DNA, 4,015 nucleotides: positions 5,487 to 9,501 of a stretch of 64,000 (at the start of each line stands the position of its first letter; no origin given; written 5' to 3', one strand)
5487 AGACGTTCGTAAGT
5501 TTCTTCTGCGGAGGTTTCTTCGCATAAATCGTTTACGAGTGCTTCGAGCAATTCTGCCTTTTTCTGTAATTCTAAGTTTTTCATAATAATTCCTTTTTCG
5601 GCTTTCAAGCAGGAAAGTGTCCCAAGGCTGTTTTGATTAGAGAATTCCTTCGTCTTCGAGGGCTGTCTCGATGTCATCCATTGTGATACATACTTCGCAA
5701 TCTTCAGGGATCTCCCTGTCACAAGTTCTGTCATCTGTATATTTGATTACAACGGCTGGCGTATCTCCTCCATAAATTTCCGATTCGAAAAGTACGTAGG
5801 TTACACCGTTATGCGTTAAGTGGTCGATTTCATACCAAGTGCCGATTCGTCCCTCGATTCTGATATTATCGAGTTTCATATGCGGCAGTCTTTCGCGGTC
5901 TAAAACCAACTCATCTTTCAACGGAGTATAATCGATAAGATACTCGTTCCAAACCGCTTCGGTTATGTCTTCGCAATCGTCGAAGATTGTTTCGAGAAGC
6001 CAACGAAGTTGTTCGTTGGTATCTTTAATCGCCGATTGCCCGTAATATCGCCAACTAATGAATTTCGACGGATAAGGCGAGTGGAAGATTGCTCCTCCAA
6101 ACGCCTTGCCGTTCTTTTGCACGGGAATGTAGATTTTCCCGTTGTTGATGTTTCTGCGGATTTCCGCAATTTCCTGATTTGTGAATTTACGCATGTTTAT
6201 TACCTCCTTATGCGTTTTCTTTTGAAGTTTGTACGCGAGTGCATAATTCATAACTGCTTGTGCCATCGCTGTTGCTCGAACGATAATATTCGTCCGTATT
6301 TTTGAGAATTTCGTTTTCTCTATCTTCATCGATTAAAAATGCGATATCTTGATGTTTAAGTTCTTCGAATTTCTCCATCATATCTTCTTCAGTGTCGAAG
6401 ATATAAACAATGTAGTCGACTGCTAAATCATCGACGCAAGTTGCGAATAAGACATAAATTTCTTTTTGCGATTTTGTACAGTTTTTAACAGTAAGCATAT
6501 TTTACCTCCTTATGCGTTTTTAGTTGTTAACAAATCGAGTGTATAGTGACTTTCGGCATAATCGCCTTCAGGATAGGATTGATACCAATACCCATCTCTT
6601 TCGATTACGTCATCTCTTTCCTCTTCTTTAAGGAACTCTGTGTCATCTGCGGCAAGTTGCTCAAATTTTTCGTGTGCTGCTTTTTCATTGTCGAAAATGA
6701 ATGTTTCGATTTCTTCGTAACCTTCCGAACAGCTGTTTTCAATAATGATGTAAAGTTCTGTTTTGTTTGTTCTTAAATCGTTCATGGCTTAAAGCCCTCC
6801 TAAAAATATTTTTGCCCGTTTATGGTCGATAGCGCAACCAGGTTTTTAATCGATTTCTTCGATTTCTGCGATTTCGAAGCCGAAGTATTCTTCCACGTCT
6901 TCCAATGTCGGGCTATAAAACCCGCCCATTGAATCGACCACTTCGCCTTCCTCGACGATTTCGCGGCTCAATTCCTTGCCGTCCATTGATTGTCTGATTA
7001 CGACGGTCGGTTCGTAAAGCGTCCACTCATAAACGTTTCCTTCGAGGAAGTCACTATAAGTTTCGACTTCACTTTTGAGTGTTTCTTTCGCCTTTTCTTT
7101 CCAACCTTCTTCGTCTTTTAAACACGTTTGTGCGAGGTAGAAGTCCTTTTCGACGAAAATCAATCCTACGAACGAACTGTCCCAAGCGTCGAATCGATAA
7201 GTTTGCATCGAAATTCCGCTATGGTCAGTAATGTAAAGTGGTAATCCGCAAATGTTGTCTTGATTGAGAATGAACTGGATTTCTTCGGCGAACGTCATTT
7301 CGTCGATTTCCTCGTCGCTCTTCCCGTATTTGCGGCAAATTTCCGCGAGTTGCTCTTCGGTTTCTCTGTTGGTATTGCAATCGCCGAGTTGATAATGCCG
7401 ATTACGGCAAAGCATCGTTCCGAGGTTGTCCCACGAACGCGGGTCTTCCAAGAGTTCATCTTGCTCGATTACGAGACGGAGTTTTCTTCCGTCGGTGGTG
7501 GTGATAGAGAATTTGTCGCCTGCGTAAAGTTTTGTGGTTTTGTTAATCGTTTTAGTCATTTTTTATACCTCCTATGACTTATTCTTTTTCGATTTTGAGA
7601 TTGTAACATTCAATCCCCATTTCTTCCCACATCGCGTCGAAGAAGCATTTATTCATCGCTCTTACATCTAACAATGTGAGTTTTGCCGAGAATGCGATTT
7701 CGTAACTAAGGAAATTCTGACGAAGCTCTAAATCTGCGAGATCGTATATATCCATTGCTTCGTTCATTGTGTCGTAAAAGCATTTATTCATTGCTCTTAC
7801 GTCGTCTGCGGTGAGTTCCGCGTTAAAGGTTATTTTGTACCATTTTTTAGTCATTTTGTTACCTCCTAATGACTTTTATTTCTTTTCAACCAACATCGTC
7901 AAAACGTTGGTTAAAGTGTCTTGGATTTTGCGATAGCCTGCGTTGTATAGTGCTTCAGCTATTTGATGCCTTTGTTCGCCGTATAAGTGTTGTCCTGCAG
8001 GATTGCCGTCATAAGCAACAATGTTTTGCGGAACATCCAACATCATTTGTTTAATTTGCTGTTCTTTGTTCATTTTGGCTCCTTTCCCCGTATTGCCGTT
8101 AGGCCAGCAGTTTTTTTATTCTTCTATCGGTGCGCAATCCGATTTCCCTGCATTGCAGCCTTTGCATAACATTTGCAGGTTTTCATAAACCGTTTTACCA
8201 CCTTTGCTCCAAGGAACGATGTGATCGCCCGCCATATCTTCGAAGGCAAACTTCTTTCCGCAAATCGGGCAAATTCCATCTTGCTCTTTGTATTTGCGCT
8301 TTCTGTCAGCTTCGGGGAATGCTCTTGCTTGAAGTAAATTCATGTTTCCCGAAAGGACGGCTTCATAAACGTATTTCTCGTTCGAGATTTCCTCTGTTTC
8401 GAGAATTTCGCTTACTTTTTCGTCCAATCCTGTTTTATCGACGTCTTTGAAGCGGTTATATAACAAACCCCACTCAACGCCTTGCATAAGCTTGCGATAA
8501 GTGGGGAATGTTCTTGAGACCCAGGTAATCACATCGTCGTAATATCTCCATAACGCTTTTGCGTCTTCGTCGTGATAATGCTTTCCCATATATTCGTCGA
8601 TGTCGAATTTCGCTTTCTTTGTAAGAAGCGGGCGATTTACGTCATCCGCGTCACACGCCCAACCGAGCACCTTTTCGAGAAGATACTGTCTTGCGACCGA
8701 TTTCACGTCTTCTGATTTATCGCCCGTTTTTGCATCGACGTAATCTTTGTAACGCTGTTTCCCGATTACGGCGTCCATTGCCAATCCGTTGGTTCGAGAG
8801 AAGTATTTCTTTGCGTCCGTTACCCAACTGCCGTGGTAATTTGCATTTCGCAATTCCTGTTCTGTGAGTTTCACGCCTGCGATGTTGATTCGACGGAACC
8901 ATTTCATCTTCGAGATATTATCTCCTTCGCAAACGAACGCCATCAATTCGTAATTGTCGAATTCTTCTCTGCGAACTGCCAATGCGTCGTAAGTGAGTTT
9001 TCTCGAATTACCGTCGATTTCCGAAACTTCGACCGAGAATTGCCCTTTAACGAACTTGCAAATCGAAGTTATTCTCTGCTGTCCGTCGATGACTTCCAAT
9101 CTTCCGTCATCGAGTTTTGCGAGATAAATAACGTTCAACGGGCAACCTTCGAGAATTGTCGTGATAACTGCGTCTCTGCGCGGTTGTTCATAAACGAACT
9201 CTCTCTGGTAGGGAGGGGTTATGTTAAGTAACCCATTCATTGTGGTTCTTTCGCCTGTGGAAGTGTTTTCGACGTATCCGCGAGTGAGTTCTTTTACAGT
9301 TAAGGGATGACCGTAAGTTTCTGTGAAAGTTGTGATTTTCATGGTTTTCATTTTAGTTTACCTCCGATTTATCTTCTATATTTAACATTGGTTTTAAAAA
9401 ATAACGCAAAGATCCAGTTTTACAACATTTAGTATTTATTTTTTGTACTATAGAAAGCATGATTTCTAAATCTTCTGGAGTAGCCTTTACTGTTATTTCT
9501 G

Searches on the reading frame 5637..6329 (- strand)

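Call 13: search_protein_families(library=phrogs, proteins=[window:5637-6329:-], max_evalue=0.00001)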
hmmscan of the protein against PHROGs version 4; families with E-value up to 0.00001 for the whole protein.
window:5637-6329:- (230 aa): 0 families

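Call 65: search_protein_families(library=pfam, proteins=[window:5637-6329:-], max_evalue=0.001)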
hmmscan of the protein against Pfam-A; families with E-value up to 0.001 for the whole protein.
window:5637-6329:- (230 aa): 1 family
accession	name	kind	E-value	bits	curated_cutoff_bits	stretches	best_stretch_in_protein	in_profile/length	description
PF18832.6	LPD18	-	5.2e-06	26.9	26.8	1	151-196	7-52/86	Large polyvalent protein-associated domain 18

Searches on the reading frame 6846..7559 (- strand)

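Call 13: search_protein_families(library=phrogs, proteins=[window:6846-7559:-], max_evalue=0.00001)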
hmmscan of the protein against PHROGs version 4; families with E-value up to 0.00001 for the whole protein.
window:6846-7559:- (237 aa): 1 family
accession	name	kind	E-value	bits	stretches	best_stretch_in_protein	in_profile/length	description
phrog_6186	-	unknown function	2.5e-16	61.3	1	18-184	4-173/220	-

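Call 65: search_protein_families(library=pfam, proteins=[window:6846-7559:-], max_evalue=0.001)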
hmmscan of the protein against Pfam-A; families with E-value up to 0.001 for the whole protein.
window:6846-7559:- (237 aa): 0 families

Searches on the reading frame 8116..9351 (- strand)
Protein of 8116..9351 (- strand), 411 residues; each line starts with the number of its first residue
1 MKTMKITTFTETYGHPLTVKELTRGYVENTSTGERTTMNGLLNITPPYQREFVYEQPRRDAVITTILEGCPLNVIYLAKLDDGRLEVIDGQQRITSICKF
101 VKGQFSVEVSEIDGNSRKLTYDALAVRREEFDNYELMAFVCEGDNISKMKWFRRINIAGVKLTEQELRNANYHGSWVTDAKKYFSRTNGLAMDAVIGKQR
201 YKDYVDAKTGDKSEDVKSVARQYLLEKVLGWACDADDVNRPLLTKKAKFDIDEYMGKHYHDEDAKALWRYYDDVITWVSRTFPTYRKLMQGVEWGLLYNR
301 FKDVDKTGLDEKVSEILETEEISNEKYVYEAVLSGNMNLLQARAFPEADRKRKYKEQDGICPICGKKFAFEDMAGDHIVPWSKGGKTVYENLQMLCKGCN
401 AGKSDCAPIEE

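Call 13: search_protein_families(library=phrogs, proteins=[window:8116-9351:-], max_evalue=0.00001)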
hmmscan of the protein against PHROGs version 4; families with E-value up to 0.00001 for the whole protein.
window:8116-9351:- (411 aa): 17 families
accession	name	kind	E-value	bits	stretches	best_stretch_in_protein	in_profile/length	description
phrog_2598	-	unknown function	9.4e-29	101.6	1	34-178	45-185/352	-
phrog_1583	-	unknown function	9.3e-21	75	1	37-171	30-172/417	-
phrog_6050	-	DNA, RNA and nucleotide metabolism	4.7e-12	46.4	1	343-408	296-362/402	HNH endonuclease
phrog_1035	-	DNA, RNA and nucleotide metabolism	8e-11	43.3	1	351-405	152-212/271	endonuclease VII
phrog_338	-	DNA, RNA and nucleotide metabolism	1.6e-10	41.9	1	350-405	194-261/340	HNH endonuclease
phrog_589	-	DNA, RNA and nucleotide metabolism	2.5e-10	41.4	1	350-404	82-139/179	HNH endonuclease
phrog_2118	-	DNA, RNA and nucleotide metabolism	7.8e-10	39.8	1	333-404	151-222/301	HNH endonuclease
phrog_9645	-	DNA, RNA and nucleotide metabolism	4.5e-09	37.2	1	345-410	7-76/168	HNH endonuclease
phrog_8660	-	DNA, RNA and nucleotide metabolism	8.7e-09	36.8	1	347-410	113-183/196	HNH endonuclease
phrog_1271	-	DNA, RNA and nucleotide metabolism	2.7e-08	34.6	1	345-406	251-318/361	HNH endonuclease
phrog_2214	-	DNA, RNA and nucleotide metabolism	2.8e-08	34.3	1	335-405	170-238/429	HNH endonuclease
phrog_144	-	DNA, RNA and nucleotide metabolism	7.4e-08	33.2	1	350-403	76-132/175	HNH endonuclease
phrog_5718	-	DNA, RNA and nucleotide metabolism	2.1e-07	31.3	1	346-405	116-175/394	HNH endonuclease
phrog_7785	-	DNA, RNA and nucleotide metabolism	3.3e-07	31.4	1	344-405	56-113/147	HNH endonuclease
phrog_16726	-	DNA, RNA and nucleotide metabolism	6.2e-07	30.4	1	349-405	84-142/308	HNH endonuclease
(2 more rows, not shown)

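Call 65: search_protein_families(library=pfam, proteins=[window:8116-9351:-], max_evalue=0.001)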
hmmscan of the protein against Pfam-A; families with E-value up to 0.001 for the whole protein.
window:8116-9351:- (411 aa): 3 families
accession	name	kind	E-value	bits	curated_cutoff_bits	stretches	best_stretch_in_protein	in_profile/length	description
PF03235.19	GmrSD_N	-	5.8e-22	79.2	33.2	1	44-172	13-198/199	GmrSD restriction endonuclease, N-terminal domain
PF01844.29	HNH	-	3.9e-14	53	21.4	1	361-404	1-45/47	HNH endonuclease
PF14279.12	HNH_5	-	9.8e-13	48.3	27.5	1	361-403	1-43/56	HNH endonuclease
